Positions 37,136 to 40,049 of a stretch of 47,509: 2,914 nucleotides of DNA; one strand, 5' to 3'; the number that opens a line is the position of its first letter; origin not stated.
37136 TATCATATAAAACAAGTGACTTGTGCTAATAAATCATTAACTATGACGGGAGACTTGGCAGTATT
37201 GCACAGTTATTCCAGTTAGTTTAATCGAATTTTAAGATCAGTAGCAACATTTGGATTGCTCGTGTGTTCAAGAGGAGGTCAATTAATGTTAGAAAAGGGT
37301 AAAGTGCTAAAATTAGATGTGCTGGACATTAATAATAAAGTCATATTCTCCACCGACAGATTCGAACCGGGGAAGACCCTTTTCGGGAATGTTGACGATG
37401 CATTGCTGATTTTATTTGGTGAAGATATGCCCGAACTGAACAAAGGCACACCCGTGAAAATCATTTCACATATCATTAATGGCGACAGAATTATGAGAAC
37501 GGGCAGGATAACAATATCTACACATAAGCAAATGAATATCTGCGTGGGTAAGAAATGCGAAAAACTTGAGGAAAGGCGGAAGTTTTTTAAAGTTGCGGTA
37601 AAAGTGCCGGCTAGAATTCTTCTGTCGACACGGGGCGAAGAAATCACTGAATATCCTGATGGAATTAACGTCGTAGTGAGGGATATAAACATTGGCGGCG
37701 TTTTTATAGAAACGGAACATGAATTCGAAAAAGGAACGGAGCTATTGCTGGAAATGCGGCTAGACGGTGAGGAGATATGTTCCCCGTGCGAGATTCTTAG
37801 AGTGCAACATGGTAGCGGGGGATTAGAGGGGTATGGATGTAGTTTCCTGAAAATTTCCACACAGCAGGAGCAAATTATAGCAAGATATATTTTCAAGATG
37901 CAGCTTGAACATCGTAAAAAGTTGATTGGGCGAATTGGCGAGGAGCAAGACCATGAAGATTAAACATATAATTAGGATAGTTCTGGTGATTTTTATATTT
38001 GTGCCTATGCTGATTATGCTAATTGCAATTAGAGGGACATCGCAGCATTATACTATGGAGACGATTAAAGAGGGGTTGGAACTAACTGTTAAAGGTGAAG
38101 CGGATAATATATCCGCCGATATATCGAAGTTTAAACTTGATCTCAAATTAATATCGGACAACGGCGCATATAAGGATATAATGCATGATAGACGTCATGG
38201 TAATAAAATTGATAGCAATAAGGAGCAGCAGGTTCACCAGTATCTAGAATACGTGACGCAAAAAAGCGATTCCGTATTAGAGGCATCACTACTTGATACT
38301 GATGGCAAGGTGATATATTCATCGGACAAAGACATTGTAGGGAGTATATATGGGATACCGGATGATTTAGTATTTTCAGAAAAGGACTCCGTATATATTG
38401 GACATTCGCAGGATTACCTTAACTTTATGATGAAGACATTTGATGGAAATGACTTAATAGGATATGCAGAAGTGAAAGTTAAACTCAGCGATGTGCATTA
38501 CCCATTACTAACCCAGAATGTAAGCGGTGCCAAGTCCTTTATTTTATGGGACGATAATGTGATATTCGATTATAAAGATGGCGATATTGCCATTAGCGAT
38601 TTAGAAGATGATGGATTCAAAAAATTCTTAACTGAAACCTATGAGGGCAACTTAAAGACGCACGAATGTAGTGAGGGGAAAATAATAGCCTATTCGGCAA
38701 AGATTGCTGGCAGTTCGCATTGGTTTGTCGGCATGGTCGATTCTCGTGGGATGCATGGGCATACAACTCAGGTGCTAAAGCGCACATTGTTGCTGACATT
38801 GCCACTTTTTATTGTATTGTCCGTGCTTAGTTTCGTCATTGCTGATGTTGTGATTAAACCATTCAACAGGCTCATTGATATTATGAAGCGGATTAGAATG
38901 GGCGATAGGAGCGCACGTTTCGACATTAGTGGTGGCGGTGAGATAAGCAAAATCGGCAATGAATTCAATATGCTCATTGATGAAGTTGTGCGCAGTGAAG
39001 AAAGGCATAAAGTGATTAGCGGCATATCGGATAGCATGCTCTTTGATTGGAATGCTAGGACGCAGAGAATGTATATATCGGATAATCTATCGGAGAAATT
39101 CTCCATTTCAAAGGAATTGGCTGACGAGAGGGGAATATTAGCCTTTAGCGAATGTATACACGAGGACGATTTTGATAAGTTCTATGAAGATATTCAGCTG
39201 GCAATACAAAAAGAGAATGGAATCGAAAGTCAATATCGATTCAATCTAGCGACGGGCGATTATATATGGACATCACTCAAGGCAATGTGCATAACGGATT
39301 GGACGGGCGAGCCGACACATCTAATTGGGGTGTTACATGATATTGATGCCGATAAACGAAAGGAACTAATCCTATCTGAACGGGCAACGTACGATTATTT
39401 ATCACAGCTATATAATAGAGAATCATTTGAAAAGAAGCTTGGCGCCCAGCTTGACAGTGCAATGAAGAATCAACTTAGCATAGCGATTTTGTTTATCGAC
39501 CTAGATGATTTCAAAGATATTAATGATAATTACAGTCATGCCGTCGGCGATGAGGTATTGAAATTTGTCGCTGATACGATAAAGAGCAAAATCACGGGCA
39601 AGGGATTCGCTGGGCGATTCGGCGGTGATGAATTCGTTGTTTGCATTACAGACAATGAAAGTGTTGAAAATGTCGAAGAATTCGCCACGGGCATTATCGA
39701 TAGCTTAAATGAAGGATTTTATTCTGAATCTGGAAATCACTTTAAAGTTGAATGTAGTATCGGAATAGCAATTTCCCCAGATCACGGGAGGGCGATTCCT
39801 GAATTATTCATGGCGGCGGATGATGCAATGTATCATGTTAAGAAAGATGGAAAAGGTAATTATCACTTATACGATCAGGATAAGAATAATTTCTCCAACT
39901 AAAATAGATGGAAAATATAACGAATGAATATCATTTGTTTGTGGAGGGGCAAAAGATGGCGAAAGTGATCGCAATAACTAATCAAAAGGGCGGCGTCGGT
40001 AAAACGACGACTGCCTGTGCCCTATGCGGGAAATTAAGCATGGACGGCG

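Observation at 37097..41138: Compact c-di-GMP module (PilZ, sensor diguanylate cyclase, orphan ParA, ComFB) placed directly upstream of the flagellar flgB operon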

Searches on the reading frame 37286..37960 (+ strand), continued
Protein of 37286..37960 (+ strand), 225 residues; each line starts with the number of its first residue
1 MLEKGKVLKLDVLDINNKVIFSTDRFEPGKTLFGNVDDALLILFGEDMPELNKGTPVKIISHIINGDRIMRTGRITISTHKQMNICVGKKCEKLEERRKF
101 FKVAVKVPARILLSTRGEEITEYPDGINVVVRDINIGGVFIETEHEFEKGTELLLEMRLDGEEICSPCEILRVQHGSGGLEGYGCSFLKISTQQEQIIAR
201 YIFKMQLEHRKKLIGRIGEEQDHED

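Call 58: list_cluster_members(proteins=[P0173, P0179, P0183, P0196, P0159, P0153, P0149, P0143, P0134, P0102])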
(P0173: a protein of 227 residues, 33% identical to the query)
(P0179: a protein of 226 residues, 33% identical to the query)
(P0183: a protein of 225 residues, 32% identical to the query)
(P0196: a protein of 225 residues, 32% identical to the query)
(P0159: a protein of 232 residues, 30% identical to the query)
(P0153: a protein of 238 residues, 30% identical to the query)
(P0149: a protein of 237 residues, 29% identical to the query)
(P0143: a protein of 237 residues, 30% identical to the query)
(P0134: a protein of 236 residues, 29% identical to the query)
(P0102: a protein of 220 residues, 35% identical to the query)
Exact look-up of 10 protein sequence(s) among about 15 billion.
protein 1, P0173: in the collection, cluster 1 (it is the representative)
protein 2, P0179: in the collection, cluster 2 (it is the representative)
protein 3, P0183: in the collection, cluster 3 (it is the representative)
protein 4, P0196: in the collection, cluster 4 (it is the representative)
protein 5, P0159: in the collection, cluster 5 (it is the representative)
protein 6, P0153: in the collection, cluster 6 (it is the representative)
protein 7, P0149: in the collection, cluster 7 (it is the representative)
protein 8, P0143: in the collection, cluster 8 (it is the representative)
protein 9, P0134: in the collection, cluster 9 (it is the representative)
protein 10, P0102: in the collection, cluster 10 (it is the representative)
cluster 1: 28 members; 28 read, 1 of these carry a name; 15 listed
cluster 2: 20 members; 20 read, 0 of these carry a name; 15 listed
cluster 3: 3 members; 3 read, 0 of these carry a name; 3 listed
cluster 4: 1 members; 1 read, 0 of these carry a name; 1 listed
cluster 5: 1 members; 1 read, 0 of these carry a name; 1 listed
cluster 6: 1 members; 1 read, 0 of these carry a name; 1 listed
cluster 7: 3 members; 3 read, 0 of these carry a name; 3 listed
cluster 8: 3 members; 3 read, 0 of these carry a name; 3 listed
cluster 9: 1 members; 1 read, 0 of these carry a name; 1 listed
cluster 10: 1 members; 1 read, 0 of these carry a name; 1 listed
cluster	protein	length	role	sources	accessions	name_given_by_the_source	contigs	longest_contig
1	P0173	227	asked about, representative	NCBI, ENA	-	-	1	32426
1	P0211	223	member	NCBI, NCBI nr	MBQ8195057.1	MAG: PilZ domain-containing protein [Oscillospiraceae bacterium] | PilZ domain-containing protein [Oscillospiraceae bacterium]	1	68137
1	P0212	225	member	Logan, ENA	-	-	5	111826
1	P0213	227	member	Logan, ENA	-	-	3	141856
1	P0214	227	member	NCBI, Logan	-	-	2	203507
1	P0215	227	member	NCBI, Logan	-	-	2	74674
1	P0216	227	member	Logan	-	-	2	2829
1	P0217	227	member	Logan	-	-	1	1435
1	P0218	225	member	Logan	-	-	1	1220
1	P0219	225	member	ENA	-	-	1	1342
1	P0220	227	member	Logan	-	-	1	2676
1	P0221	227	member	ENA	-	-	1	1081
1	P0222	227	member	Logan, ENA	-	-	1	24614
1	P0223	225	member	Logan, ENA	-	-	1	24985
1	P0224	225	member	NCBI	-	-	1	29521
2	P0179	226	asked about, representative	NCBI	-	-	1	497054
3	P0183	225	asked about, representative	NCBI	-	-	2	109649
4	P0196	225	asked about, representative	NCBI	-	-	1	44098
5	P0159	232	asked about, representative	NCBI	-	-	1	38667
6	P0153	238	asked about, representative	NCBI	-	-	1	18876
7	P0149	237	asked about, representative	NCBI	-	-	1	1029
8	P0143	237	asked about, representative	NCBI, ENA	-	-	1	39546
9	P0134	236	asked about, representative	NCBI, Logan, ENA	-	-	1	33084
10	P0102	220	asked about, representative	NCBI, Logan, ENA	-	-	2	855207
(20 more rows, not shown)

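Call 61: find_encoding_contigs(protein=P0109, flank=10000, max_places=1)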
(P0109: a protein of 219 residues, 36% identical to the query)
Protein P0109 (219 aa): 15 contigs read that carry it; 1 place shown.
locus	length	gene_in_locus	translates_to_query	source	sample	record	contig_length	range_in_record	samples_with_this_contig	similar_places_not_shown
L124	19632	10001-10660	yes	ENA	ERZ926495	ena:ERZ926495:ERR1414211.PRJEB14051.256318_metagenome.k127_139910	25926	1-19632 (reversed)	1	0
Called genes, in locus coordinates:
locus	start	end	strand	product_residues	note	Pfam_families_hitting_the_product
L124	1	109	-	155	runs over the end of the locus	-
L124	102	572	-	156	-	-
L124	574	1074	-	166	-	PF16152:DUF4860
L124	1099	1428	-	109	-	-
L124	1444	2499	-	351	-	PF00482:T2SSF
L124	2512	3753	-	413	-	PF01841:Transglut_core, PF04473:DUF553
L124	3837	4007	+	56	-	-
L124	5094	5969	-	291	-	PF03418:Peptidase_A25, PF06866:DUF1256 (faint)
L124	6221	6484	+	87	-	PF01649:Ribosomal_S20p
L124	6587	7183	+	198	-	-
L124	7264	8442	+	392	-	PF07454:SpoIIP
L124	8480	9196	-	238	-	-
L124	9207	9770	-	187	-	-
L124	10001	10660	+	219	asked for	PF07238:PilZ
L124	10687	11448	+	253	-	PF00142:Fer4_NifH (faint), PF01656:CbiA, PF02374:ArsA_ATPase (weak), PF06564:CBP_BcsQ, PF07015:VirC1 (faint), PF09140:MipZ, PF10609:ParA (weak), PF13614:AAA_31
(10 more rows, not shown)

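Call 62: find_encoding_contigs(protein=P0173, flank=10000, max_places=1)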
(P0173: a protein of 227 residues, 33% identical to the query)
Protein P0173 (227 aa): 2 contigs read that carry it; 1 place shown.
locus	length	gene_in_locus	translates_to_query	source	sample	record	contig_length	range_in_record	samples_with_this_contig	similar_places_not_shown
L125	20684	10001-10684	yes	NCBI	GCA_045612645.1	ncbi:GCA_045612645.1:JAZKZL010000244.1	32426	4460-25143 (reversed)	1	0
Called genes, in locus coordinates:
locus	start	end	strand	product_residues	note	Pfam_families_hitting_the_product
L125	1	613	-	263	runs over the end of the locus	PF02811:PHP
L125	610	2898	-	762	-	PF04932:Wzy_C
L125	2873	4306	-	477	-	PF13727:CoA_binding_3, PF02397:Bac_transf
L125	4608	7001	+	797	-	PF06165:GH94_b-supersand, PF17167:Glyco_hydro_94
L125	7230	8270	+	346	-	PF11611:DUF4352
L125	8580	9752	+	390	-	PF00438:S-AdoMet_synt_N, PF02772:S-AdoMet_synt_M, PF02773:S-AdoMet_synt_C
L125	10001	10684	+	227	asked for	PF07238:PilZ (weak)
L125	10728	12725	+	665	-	PF00672:HAMP (weak), PF00989:PAS (faint), PF08447:PAS_3, PF00990:GGDEF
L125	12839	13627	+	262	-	PF00142:Fer4_NifH, PF01656:CbiA, PF02374:ArsA_ATPase (weak), PF06564:CBP_BcsQ, PF09140:MipZ (faint), PF10609:ParA (weak), PF13614:AAA_31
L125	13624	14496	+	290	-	-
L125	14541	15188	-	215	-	-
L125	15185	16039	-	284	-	PF00849:PseudoU_synth_2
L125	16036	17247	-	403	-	PF14286:DHHW, PF16822:ALGX (weak)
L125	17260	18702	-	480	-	PF03062:MBOAT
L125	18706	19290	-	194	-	PF01751:Toprim, PF13331:DUF4093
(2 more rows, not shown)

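Call 84: search_protein_families(library=padloc, proteins=[window:37286-37960:+], max_evalue=0.001)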
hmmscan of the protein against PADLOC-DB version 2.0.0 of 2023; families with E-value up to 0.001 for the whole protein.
window:37286-37960:+ (225 aa): 0 families

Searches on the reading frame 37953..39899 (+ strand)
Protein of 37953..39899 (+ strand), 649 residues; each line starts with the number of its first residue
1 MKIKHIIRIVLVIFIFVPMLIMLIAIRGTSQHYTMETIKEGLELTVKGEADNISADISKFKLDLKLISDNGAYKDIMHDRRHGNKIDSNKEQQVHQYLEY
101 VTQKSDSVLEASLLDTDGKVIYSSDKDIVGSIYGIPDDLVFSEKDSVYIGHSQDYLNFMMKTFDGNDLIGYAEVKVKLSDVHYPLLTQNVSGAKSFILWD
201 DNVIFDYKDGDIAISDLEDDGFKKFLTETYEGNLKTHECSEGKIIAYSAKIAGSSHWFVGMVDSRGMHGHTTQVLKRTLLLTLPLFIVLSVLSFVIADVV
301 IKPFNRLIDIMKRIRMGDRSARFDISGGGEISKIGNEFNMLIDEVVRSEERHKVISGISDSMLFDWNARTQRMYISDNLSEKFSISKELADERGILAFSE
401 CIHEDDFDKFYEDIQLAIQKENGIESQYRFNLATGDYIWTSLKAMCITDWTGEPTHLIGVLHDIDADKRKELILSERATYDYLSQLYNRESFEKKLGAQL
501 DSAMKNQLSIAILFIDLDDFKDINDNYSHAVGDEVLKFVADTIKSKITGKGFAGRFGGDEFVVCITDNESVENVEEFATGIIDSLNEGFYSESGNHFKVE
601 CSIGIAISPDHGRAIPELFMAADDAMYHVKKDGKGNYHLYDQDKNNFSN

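Call 3: search_protein_families(library=pfam, proteins=[window:37953-39899:+], max_evalue=0.1)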
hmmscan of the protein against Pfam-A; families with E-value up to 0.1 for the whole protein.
window:37953-39899:+ (649 aa): 7 families
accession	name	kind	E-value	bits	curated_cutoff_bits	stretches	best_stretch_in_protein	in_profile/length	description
PF00990.26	GGDEF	-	3.9e-40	137.7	23.8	1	478-635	1-160/161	Diguanylate cyclase, GGDEF domain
PF08447.18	PAS_3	-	4.5e-10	40.1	25.6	1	373-460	2-88/89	PAS fold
PF00672.30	HAMP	-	3.8e-06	27.6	25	1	298-345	4-51/53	HAMP domain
PF00989.32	PAS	-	0.00025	21.5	22.6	1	362-464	13-113/113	PAS fold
PF18947.5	HAMP_2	-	0.0005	20.4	24.3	1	298-343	18-63/67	HAMP domain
PF02743.24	dCache_1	-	0.0013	18.7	45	1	36-131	5-88/240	Cache domain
PF14598.12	PAS_11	-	0.025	15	25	1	400-467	39-106/109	PAS domain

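Call 4: search_protein_families(library=ncbifam, proteins=[window:37953-39899:+], max_evalue=0.1)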
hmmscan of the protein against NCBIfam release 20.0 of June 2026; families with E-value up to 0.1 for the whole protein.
window:37953-39899:+ (649 aa): 40 families (the best 25 are shown)
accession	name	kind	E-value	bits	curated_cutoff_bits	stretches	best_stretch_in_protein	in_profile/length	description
NF007423.1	PRK09966.1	equivalog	6.7e-50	170.1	325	2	470-630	231-390/390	diguanylate cyclase DgcN/YfiN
TIGR00254.1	GGDEF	domain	6.4e-41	139.8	37.4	1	475-638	2-165/168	diguanylate cyclase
NF045675.1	PhdiestaseDibA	equivalog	6e-40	137.2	980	1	410-643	135-367/623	phosphodiesterase DibA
NF007298.0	PRK09776.1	equivalog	7.2e-38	130.1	1135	2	471-646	677-851/1111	diguanylate cyclase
NF007474.0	PRK10060.1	equivalog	1.6e-33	115.9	782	1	455-645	214-400/663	cyclic di-GMP phosphodiesterase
NF051473.1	DigCycDgcsShew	equivalog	1.7e-32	113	400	1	474-639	131-290/291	diguanylate cyclase DgcS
NF007135.0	PRK09581.1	equivalog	5.7e-31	107.8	474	1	476-635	290-450/457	PleD family two-component system response regulator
NF053781.1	cdiGMPphdstlr2612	equivalog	7.7e-31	106.6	1600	2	474-643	836-1005/1268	Tlr1612 family c-di-GMP phosphodiesterase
NF038266.1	diguan_SiaD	equivalog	1e-27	97.1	290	1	473-634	89-249/252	biofilm regulation diguanylate cyclase SiaD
NF007380.0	PRK09894.1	equivalog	9.2e-27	94.1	256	1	470-643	121-290/296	diguanylate cyclase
NF041606.1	dguan_cyc_DgcA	equivalog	1.9e-25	89.6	370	1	473-635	173-334/340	diguanylate cyclase DgcA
NF047872.1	GGDEF_GdpS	equivalog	6.4e-24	84.8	400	1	477-635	186-345/355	GGDEF domain-containing protein GdpS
NF047654.1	DiguCycDgcRLepto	equivalog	4.8e-23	81.5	500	1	447-634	99-290/295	diguanylate cyclase DgcR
NF011955.1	PRK15426.1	equivalog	1.8e-20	72.7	408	1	474-638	394-559/564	cellulose biosynthesis regulator diguanylate cyclase DgcQ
NF008467.0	PRK11359.1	equivalog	4.6e-20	71.2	857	1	477-646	375-537/800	oxygen-sensing cyclic-di-GMP phosphodiesterase DosP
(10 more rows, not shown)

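Call 84: search_protein_families(library=padloc, proteins=[window:37953-39899:+], max_evalue=0.001)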
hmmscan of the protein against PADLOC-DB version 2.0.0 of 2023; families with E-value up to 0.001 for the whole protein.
window:37953-39899:+ (649 aa): 0 families
